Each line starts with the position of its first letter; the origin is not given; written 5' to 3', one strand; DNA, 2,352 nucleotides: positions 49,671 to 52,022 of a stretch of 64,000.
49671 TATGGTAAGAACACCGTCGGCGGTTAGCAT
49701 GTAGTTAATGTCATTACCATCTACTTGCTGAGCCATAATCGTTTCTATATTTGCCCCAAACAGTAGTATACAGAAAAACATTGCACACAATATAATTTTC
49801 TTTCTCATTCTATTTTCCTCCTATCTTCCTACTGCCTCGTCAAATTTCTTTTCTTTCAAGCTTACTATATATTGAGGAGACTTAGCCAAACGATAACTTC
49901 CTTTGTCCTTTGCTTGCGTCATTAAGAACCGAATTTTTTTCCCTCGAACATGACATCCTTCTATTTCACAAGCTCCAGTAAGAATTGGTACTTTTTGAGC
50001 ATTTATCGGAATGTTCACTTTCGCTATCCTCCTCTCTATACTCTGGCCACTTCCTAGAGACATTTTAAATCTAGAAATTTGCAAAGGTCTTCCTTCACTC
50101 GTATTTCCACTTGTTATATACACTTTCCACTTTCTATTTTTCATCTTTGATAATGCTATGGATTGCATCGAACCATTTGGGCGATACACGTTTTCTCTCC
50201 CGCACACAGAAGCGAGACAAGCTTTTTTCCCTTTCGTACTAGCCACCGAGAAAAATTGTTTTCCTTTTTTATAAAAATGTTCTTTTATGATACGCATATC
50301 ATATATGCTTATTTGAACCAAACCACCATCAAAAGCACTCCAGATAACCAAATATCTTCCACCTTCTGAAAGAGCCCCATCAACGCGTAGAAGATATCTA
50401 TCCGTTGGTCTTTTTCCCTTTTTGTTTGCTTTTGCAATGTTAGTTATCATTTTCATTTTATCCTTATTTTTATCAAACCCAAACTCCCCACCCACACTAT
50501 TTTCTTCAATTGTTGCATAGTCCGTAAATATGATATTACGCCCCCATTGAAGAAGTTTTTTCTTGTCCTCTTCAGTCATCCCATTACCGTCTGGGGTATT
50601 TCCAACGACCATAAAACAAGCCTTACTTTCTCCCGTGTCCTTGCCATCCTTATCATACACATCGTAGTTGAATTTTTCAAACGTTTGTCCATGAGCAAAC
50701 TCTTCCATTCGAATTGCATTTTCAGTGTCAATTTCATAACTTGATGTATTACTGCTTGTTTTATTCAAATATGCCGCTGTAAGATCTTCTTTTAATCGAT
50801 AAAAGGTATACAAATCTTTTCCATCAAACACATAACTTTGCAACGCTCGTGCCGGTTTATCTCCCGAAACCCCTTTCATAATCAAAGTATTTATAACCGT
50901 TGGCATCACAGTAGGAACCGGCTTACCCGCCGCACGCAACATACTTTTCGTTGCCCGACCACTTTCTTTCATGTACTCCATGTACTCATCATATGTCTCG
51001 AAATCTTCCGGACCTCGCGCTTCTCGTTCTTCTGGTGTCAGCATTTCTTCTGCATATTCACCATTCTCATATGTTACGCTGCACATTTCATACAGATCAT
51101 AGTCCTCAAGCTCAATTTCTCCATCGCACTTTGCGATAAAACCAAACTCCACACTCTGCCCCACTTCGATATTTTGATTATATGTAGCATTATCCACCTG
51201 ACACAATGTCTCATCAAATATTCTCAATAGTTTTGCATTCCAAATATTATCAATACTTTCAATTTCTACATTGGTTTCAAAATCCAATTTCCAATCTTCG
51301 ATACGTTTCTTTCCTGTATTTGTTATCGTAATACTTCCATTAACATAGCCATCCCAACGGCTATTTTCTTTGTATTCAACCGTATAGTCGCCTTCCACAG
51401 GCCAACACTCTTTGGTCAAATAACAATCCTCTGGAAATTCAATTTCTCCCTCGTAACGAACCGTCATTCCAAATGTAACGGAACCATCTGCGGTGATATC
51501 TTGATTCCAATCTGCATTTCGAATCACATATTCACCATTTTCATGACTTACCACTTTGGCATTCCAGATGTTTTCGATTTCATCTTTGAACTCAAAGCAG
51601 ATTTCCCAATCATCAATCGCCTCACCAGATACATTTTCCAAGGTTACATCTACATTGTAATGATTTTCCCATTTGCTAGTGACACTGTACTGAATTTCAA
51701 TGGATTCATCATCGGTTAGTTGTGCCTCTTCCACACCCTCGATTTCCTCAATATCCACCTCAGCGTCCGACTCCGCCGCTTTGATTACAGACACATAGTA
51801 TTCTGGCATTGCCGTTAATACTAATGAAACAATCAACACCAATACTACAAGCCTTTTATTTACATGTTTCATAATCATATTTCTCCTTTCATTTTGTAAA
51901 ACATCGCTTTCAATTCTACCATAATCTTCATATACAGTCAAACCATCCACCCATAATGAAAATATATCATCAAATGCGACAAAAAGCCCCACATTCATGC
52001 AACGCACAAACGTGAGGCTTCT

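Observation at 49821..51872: Secreted fusion of two CBM2-like domains to a helveticin-J-like (class III bacteriocin) domain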

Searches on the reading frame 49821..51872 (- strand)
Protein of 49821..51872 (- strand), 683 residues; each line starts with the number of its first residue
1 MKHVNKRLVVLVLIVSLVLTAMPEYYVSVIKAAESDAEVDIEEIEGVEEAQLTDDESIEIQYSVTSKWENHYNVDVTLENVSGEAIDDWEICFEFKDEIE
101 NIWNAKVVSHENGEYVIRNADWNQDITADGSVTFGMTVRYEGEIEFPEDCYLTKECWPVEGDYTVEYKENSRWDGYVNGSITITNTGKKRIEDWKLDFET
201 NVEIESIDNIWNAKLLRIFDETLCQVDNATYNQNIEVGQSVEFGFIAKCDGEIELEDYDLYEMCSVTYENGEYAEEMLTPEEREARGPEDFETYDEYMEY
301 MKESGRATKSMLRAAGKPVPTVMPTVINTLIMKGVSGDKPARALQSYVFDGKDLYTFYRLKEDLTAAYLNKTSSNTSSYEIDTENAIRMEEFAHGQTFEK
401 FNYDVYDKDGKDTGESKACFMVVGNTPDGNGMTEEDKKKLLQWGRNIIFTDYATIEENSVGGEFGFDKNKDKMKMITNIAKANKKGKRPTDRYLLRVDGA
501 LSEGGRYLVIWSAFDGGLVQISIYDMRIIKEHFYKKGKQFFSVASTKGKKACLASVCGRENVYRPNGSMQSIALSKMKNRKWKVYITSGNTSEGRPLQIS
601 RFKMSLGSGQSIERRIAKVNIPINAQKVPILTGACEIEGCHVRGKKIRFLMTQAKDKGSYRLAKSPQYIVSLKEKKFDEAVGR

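Call 5: search_protein_families(library=pfam, proteins=[window:49821-51872:-], max_evalue=10)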
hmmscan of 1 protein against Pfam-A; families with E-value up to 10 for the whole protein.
window:49821-51872:- (683 aa): 5 families
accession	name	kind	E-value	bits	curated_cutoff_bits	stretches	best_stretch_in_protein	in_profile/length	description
PF00553.25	CBM_2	-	4.8e-34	117.2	24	2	59-153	2-97/101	Cellulose binding domain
PF09478.16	CBM49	-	4.5e-10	40.1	23.4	2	175-247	17-79/80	Carbohydrate binding domain CBM49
PF25079.1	COB_C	-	0.00019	22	27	1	34-103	54-123/209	COBRA family C-terminal domain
PF18888.5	DUF5650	-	0.0028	17.7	25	1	111-136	3-29/55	Repeat of unknown function (DUF5650)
PF06567.16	Neural_ProG_Cyt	-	0.15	12.7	29.4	1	41-73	72-104/120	Neural chondroitin sulphate proteoglycan cytoplasmic domain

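Call 6: search_protein_families(library=ncbifam, proteins=[window:49821-51872:-], max_evalue=10)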
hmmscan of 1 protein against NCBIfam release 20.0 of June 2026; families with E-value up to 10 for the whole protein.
window:49821-51872:- (683 aa): 2 families
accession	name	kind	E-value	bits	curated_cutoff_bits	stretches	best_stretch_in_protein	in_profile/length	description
NF041611.1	exoglucan_CbhB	equivalog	8.3e-12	43.9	1950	2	160-248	892-976/997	exoglucanase CbhB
NF003584.0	PRK05248.3-5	equivalog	1.1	9.5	190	1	111-153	53-95/122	hypothetical protein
